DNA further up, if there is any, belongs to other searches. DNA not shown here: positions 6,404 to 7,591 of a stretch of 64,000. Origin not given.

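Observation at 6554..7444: Adenylate-kinase-like pseudo-kinase domain fused to a thioredoxin with a non-canonical CGSC motif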

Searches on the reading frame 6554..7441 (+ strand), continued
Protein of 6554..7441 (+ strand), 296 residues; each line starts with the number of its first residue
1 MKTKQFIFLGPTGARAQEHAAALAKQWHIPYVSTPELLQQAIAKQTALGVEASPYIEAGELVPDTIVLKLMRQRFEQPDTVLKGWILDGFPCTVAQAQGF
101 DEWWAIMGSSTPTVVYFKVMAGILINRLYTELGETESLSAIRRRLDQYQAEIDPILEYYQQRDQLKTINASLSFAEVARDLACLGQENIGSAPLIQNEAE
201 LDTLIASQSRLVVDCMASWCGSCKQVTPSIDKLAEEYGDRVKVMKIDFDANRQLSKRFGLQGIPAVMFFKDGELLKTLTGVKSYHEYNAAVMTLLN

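Call 23: find_homologous_proteins(query=P0122, max_evalue=1e-20)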
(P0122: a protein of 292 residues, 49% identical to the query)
Query P0122 (292 aa): 7978 proteins with E <= 1e-20 among 8000 candidates; the best 120 are listed.
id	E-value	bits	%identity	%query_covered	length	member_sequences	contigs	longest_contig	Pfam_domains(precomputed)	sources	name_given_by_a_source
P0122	6.9e-188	641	100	100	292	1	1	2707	PF00406.30,PF00085.27,PF13207.13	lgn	-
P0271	1.4e-169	581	90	100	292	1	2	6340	PF00406.30,PF00085.27,PF13207.13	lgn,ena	-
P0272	6.3e-160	549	85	100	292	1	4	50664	PF00406.30,PF00085.27,PF13207.13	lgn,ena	-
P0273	2.3e-158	544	84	100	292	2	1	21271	PF00406.30,PF00085.27,PF13207.13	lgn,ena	-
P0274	7.2e-154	529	82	99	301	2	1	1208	PF00406.30,PF00085.27,PF13207.13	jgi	-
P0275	1.1e-152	525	80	100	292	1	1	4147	PF00406.30,PF00085.27,PF13098.14,PF13207.13,PF13238.13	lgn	-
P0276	4.7e-148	510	77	100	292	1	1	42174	PF00406.30,PF07449.18,PF00085.27,PF13207.13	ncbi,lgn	ncbi:MAG: adenylate kinase [Cyanobacteria bacterium P01_B01_bin.77]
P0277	8.4e-143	493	74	100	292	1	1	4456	PF00406.30,PF00085.27,PF13207.13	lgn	-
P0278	2.7e-142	491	74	100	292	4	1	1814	PF00406.30,PF00085.27,PF13207.13,PF13238.13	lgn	-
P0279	4.3e-141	487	73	100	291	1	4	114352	PF00406.30,PF07449.18,PF00085.27,PF13207.13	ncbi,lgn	ncbi:MAG: adenylate kinase [Cyanobacteria bacterium J06597_16]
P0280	2.1e-140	485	74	100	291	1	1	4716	PF00406.30,PF07449.18,PF00085.27,PF13207.13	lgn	-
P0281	2.5e-140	485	73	100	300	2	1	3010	PF00406.30,PF00085.27,PF13207.13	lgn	-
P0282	3.7e-140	484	75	100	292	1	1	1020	PF00406.30,PF00085.27,PF13207.13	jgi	-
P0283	1.1e-139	483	72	100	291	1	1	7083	PF00406.30,PF07449.18,PF00085.27,PF13207.13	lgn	-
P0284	2.8e-139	481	72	100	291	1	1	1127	PF00406.30,PF00085.27,PF13207.13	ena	-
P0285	1.3e-138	479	72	100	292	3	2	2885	PF00406.30,PF00085.27,PF13207.13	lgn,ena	-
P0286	5.0e-138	477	73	100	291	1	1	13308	PF00406.30,PF00085.27,PF13207.13,PF13238.13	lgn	-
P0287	4.5e-137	474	71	100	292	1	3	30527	PF17213.10,PF00406.30,PF00085.27,PF13207.13,PF13238.13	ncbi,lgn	ncbi:MAG: adenylate kinase [Cyanobacteria bacterium P01_D01_bin.36]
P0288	6.3e-137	473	71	100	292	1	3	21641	PF17213.10,PF00406.30,PF00085.27,PF13207.13,PF13238.13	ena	-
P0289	4.6e-131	454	70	100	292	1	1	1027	PF00406.30,PF00085.27,PF13207.13,PF13238.13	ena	-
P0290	1.7e-127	443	68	100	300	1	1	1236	PF00406.30,PF00085.27,PF13207.13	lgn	-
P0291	1.8e-114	400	61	100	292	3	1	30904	PF00406.30,PF00085.27,PF13207.13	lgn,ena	-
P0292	2.7e-114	399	63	100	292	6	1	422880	PF00406.30,PF00085.27,PF13899.13,PF13207.13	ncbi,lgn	ncbi:MAG: adenylate kinase [Cyanobacteria bacterium J06581_3]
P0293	1.2e-113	397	63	99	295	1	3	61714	PF00406.30,PF00085.27,PF13207.13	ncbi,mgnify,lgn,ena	ncbi:MAG: adenylate kinase [Phormidesmis sp.]|mgnify:CR=1 FL=1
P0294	3.2e-113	396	61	99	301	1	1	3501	PF00406.30,PF00085.27,PF13207.13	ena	-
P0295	4.1e-113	395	60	99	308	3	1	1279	PF00406.30,PF00085.27,PF13098.14,PF13207.13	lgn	-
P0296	2.9e-112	393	59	100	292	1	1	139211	PF00406.30,PF00085.27,PF13098.14,PF13207.13,PF13238.13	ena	-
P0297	3.4e-112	392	60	100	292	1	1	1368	PF00406.30,PF00085.27,PF13098.14,PF13207.13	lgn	-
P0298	4.9e-111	389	59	100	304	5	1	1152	PF00406.30,PF00085.27,PF13207.13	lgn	-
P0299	9.7e-111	388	58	100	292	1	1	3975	PF17213.10,PF00406.30,PF00085.27,PF13207.13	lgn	-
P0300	1.3e-110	387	59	100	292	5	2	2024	PF00406.30,PF00085.27,PF13207.13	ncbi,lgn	ncbi:MAG: adenylate kinase [Cyanobacteria bacterium J06576_12]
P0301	3.6e-110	386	59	100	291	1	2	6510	PF00406.30,PF00085.27,PF13207.13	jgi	-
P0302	8.7e-110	384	58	100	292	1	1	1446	PF00406.30,PF00085.27,PF13207.13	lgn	-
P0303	7.5e-109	381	59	100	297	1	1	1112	PF00406.30,PF00085.27,PF13207.13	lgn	-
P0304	9.8e-106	371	71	78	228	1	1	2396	PF00406.30,PF00085.27,PF13207.13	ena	-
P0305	9.1e-97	342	56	99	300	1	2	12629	PF00406.30,PF00085.27,PF13207.13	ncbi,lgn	ncbi:MAG: adenylate kinase [Cyanobacteria bacterium J06621_11]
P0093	8.9e-96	339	54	99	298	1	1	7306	PF00406.30,PF00085.27,PF13207.13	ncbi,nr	ncbi:MAG: AAA family ATPase [Leptolyngbya sp. SIO1D8]|nr:AAA family ATPase [Leptolyngbya sp. SIO1D8]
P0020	2.7e-94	334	53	100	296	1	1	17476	PF00406.30,PF00085.27,PF13207.13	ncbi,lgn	ncbi:MAG: nucleoside monophosphate kinase [Cyanobacteria bacterium P01_E01_bin.6]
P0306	4.8e-94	333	54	100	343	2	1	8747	PF00406.30,PF00085.27,PF13098.14,PF13207.13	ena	-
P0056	2.7e-93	330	53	99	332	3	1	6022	PF00406.30,PF00085.27,PF13207.13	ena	-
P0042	1.5e-91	325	52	99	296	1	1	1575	PF00406.30,PF00085.27,PF13207.13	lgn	-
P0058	1.7e-91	324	53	99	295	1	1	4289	PF00406.30,PF00085.27,PF13207.13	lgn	-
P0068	1.2e-90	322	52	99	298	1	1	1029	PF00406.30,PF00085.27,PF13207.13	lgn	-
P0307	2.6e-90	321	52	99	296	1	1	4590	PF00406.30,PF07449.18,PF00085.27,PF13207.13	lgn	-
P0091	6.4e-89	316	51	99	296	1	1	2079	PF00406.30,PF00085.27,PF13207.13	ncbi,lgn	ncbi:MAG: nucleoside monophosphate kinase [Cyanobacteria bacterium J06636_16]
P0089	1.0e-88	315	51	100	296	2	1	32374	PF00406.30,PF00085.27,PF13207.13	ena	-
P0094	2.4e-88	314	50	99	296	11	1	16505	PF00406.30,PF00085.27,PF13207.13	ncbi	ncbi:MAG: nucleoside monophosphate kinase [Cyanobacteria bacterium P01_D01_bin.115]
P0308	2.9e-88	314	52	99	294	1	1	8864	PF00406.30,PF00085.27,PF13098.14,PF13207.13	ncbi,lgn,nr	ncbi:MAG: nucleoside monophosphate kinase [Leptolyngbyaceae cyanobacterium MAG.088]|nr:nucleoside mo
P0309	5.6e-88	313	51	99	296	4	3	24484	PF00406.30,PF00085.27,PF13207.13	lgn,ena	-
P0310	2.7e-87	311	50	99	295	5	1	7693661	PF00406.30,PF00085.27,PF13098.14,PF13207.13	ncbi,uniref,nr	ncbi:nucleoside monophosphate kinase [Adonisia turfae]|uniref:Adenylate kinase n=1 Tax=Adonisia turf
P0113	4.9e-87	310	50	100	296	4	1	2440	PF00406.30,PF00085.27,PF13207.13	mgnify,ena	mgnify:FL=1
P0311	4.6e-86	307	50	100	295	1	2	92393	PF00406.30,PF00085.27,PF13207.13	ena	-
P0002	7.8e-85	303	49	99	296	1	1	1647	PF00406.30,PF00085.27,PF13098.14,PF13207.13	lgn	-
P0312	1.1e-84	302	50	99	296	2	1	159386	PF00406.30,PF00085.27,PF13207.13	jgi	jgi:thioredoxin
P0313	2.9e-84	301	48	99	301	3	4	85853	PF00406.30,PF00085.27,PF13207.13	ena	-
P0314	3.5e-84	300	48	99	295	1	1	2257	PF00406.30,PF00085.27,PF13207.13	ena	-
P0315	5.2e-83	297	50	100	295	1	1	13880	PF00406.30,PF00085.27,PF13207.13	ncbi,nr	ncbi:MAG: AAA family ATPase [Leptolyngbya sp. SIO4C5]|nr:AAA family ATPase [Leptolyngbya sp. SIO4C5]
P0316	6.2e-82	293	48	99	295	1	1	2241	PF00406.30,PF00085.27,PF13207.13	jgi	-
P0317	2.4e-81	291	48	99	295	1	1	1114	PF00406.30,PF00085.27,PF13207.13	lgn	-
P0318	7.7e-81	290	47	99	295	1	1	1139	PF00406.30,PF00085.27,PF13207.13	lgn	-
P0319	7.2e-80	286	64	71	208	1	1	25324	PF00406.30,PF00085.27,PF13098.14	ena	-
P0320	3.8e-77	277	48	99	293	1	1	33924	PF00406.30,PF00085.27,PF13207.13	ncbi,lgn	ncbi:MAG: nucleoside monophosphate kinase [Cyanobacteria bacterium P01_D01_bin.105]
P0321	7.2e-77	277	47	99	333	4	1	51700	PF00406.30,PF00085.27,PF13207.13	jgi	jgi:thioredoxin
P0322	1.3e-74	269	48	100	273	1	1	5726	PF00406.30,PF00085.27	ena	-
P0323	9.5e-73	263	44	99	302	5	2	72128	PF00406.30,PF00085.27,PF13098.14,PF13207.13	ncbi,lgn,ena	ncbi:MAG: nucleoside monophosphate kinase [Phormidesmis sp.]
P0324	5.6e-68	247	68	58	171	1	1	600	PF17213.10,PF00406.30,PF13207.13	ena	-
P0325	1.4e-66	243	43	99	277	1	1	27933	PF00406.30,PF00085.27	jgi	-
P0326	1.0e-65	240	65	59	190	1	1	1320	PF00406.30,PF13207.13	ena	-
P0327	2.6e-65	239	43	99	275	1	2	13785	PF00406.30,PF00085.27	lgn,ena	-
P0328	3.6e-65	238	63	61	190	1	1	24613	PF00406.30,PF13671.13,PF13207.13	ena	-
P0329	9.1e-64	234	60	61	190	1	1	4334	PF00406.30,PF13207.13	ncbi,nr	ncbi:MAG: adenylate kinase [Leptolyngbya sp. SIO1D8]|nr:adenylate kinase [Leptolyngbya sp. SIO1D8]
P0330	2.8e-63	232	60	61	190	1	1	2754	PF00406.30,PF13207.13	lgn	-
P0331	3.3e-63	232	61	61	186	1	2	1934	PF00406.30,PF13207.13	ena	-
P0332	4.5e-63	231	59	64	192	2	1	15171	PF00406.30,PF13671.13,PF13207.13,PF13238.13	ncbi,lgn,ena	ncbi:MAG: adenylate kinase [Cyanobacteria bacterium P01_F01_bin.86]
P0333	6.2e-63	231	61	61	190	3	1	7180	PF00406.30,PF13671.13,PF13207.13,PF13238.13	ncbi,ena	-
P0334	1.5e-62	230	63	59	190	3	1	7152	PF00406.30,PF13671.13,PF13207.13,PF13238.13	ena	-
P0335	1.8e-62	229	62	61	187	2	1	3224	PF17213.10,PF00406.30,PF13671.13,PF13207.13,PF13238.13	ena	-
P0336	3.0e-62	229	60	61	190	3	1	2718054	PF00406.30,PF13671.13,PF13207.13,PF13238.13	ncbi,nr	ncbi:MAG: adenylate kinase [Leptolyngbya sp. SIO1E4]|nr:adenylate kinase [Leptolyngbya sp. SIO1E4]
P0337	9.6e-62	227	59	61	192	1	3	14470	PF00406.30,PF13207.13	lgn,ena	-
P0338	1.0e-61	227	59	61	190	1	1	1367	PF00406.30,PF13207.13,PF13238.13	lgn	-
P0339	1.1e-61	227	61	61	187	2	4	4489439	PF00406.30,PF13671.13,PF13207.13,PF13238.13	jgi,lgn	-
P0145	1.2e-61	227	59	61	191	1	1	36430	PF00406.30,PF13671.13,PF13207.13,PF13238.13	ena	-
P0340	1.4e-61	226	58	61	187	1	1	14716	PF17213.10,PF00406.30,PF13671.13,PF13207.13,PF13238.13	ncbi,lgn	ncbi:MAG: adenylate kinase [Xenococcaceae cyanobacterium]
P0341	2.0e-61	226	59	62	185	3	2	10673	PF00406.30,PF13671.13,PF13207.13,PF13238.13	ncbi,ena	-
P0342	2.7e-61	225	61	61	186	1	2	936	PF00406.30,PF13207.13,PF13238.13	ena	-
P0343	3.3e-61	225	58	61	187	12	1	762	PF17213.10,PF00406.30,PF13671.13,PF13207.13,PF13238.13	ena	-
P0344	4.1e-61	225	61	59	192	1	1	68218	PF00406.30,PF13207.13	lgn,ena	-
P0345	5.3e-61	224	58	61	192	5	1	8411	PF00406.30,PF13207.13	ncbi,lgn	ncbi:MAG: adenylate kinase [Cyanobacteria bacterium P01_C01_bin.147]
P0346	5.7e-61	224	59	60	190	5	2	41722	PF00406.30,PF13207.13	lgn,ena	-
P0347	9.5e-61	224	59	61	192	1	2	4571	PF00406.30,PF13207.13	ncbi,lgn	ncbi:MAG: adenylate kinase [Cyanobacteria bacterium P01_D01_bin.71]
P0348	1.1e-60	223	61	61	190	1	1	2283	PF00406.30,PF13207.13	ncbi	ncbi:MAG: adenylate kinase [Cyanobacteria bacterium P01_F01_bin.4]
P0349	1.7e-60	223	57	62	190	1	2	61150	PF00406.30,PF13207.13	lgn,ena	-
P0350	1.8e-60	223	59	61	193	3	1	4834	PF00406.30,PF13207.13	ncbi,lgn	ncbi:MAG: adenylate kinase [Cyanobacteria bacterium J06641_5]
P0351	2.5e-60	222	59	61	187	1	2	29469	PF00406.30,PF13671.13,PF13207.13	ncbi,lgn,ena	-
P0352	2.9e-60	222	59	61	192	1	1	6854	PF00406.30,PF13207.13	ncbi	-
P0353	4.6e-60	221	58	61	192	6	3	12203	PF00406.30,PF13207.13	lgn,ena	-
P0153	5.5e-60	221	-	-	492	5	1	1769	PF17213.10,PF00406.30,PF01094.35,PF05191.21,PF02224.25,PF13671.13,PF13207.13,PF00004.36,PF13238.13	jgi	-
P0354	7.3e-60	221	58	61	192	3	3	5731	PF00406.30,PF13207.13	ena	-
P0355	7.8e-60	221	59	61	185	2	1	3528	PF00406.30,PF13671.13,PF13207.13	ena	-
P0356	7.9e-60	221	58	61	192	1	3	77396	PF00406.30,PF13207.13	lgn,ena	-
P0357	8.0e-60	221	57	62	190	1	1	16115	PF00406.30,PF13207.13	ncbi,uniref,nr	ncbi:MAG: adenylate kinase [Symploca sp. SIO1C4]|uniref:Adenylate kinase n=1 Tax=Symploca sp. SIO1C4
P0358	8.7e-60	220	60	61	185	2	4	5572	PF00406.30,PF13671.13,PF13207.13,PF13238.13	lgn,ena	-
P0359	9.9e-60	220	59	61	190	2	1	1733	PF00406.30,PF13207.13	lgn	-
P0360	1.3e-59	220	56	61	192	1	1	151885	PF00406.30,PF13671.13,PF13207.13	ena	-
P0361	2.7e-59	219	57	61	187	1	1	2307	PF00406.30,PF13207.13,PF13238.13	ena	-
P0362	2.7e-59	219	58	61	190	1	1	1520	PF00406.30,PF13207.13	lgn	-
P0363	3.1e-59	219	57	61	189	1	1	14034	PF00406.30,PF13207.13,PF13238.13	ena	-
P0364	3.8e-59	218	60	59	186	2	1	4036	PF00406.30,PF13207.13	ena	-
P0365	4.3e-59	218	58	61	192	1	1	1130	PF00406.30,PF13207.13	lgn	-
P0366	4.8e-59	218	57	61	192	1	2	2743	PF00406.30,PF13207.13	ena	-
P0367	4.8e-59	218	55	68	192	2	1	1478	PF00406.30,PF13207.13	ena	-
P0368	1.0e-58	217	59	61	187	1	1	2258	PF17213.10,PF00406.30,PF13671.13,PF13207.13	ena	-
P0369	1.1e-58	217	60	60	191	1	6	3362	PF17213.10,PF00406.30,PF13671.13,PF13207.13,PF13238.13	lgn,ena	-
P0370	1.3e-58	217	59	60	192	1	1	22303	PF00406.30,PF13207.13,PF13238.13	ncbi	ncbi:MAG: adenylate kinase [Cyanobacteria bacterium P01_G01_bin.54]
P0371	1.6e-58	216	61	57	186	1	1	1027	PF00406.30,PF13207.13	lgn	-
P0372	1.6e-58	216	56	61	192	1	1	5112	PF00406.30,PF13207.13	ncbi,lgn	ncbi:MAG: adenylate kinase [Cyanobacteria bacterium P01_D01_bin.115]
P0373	1.8e-58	216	57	61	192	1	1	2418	PF00406.30,PF13671.13,PF13207.13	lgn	-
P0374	2.1e-58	216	56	61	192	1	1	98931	PF00406.30,PF13207.13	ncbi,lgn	ncbi:MAG: adenylate kinase [Cyanobacteria bacterium P01_H01_bin.162]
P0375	2.1e-58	216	58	61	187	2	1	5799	PF00406.30,PF13671.13,PF13207.13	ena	-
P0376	3.7e-58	215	58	59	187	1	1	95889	PF00406.30,PF13207.13,PF13238.13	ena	-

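Call 30: find_encoding_contigs(protein=P0345, flank=4000, max_places=3)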
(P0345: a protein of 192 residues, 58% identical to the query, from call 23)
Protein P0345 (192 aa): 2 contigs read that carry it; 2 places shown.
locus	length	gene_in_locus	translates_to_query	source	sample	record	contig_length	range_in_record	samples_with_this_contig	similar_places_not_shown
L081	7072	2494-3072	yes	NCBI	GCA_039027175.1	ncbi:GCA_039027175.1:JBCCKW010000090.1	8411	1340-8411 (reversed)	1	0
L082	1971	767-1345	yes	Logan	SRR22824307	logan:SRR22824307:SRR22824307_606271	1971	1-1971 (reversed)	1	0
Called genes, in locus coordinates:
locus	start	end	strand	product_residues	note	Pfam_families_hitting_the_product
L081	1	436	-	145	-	PF04266:ASCH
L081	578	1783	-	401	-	PF00571:CBS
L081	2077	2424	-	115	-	PF07508:Recombinase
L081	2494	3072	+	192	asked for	PF00406:ADK, PF13207:AAA_17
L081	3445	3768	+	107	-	PF00085:Thioredoxin, PF07449:HyaE (weak), PF13098:Thioredoxin_2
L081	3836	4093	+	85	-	-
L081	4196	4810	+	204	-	PF00571:CBS, PF02672:CP12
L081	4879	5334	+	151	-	PF00571:CBS, PF02672:CP12 (weak)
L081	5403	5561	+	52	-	-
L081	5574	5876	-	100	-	PF19371:DUF5946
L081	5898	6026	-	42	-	-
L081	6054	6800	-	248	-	PF00106:adh_short, PF08659:KR, PF23441:SDR (weak), PF13561:adh_short_C2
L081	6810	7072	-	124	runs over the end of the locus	PF12973:Cupin_7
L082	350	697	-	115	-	PF07508:Recombinase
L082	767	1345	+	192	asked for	PF00406:ADK, PF13207:AAA_17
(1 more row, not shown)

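Call 31: find_encoding_contigs(protein=P0276, flank=4000, max_places=3)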
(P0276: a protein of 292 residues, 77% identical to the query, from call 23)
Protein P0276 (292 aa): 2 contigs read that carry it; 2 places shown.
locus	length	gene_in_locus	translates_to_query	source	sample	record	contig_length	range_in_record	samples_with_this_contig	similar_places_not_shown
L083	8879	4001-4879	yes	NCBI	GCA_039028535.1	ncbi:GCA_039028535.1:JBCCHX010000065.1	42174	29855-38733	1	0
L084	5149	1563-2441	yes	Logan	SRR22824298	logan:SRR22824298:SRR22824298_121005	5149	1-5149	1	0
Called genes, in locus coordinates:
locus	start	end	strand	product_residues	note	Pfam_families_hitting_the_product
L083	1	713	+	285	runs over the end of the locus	PF01261:AP_endonuc_2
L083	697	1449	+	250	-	PF00106:adh_short, PF08659:KR, PF13561:adh_short_C2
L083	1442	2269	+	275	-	PF00106:adh_short, PF08659:KR (weak), PF13561:adh_short_C2, PF00106:adh_short (weak), PF13561:adh_short_C2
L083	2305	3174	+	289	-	PF03102:NeuB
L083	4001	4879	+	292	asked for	PF00406:ADK, PF13207:AAA_17, PF07449:HyaE (faint), PF00085:Thioredoxin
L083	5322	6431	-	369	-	PF00571:CBS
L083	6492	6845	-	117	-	PF07508:Recombinase (weak)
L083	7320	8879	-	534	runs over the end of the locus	PF10412:TrwB_AAD_bind, PF02534:T4SS-DNA_transf, PF12696:TraG-D_C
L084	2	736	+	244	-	?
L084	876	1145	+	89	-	-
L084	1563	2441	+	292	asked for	PF00406:ADK, PF13207:AAA_17, PF07449:HyaE (faint), PF00085:Thioredoxin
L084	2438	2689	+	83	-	-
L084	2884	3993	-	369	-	PF00571:CBS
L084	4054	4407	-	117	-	PF07508:Recombinase (weak)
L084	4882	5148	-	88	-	?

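Call 42: predict_structure(alignment_id=A1)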
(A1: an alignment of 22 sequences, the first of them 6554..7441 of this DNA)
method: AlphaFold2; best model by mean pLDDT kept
length: 296 residues; sequences in the alignment: 22
mean_pLDDT: 87.0   pTM: 0.63
mean pLDDT of the five models: 87.0, 86.7, 86.1, 86.0, 86.0
residues with pLDDT >= 90: 138; 70-90: 142; 50-70: 11; < 50: 5
segments of 3 or more residues with pLDDT < 50: 187-190
pLDDT, mean of each block of 10 residues (from residue 1): 85 91 89 95 96 93 95 91 91 96 86 92 86 79 92 96 92 79 65 79 86 78 78 86 83 78 87 91 90 88
secondary structure, 60 per line:
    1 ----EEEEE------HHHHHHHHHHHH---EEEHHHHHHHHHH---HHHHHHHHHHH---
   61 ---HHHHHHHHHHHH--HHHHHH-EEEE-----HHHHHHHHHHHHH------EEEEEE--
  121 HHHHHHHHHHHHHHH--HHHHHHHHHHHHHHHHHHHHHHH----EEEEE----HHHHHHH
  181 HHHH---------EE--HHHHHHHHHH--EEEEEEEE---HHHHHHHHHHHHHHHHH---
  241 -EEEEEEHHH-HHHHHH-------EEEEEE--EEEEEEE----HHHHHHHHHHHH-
elements in order: E5-9 H16-27 E31-33 H34-43 H47-57 H64-75 H78-83 E85-88 H94-106 E113-118 H121-135 H138-160 E165-169 H174-184 H198-207 E210-217 H221-237 E242-247 H252-257 E265-270 E273-279 H284-295
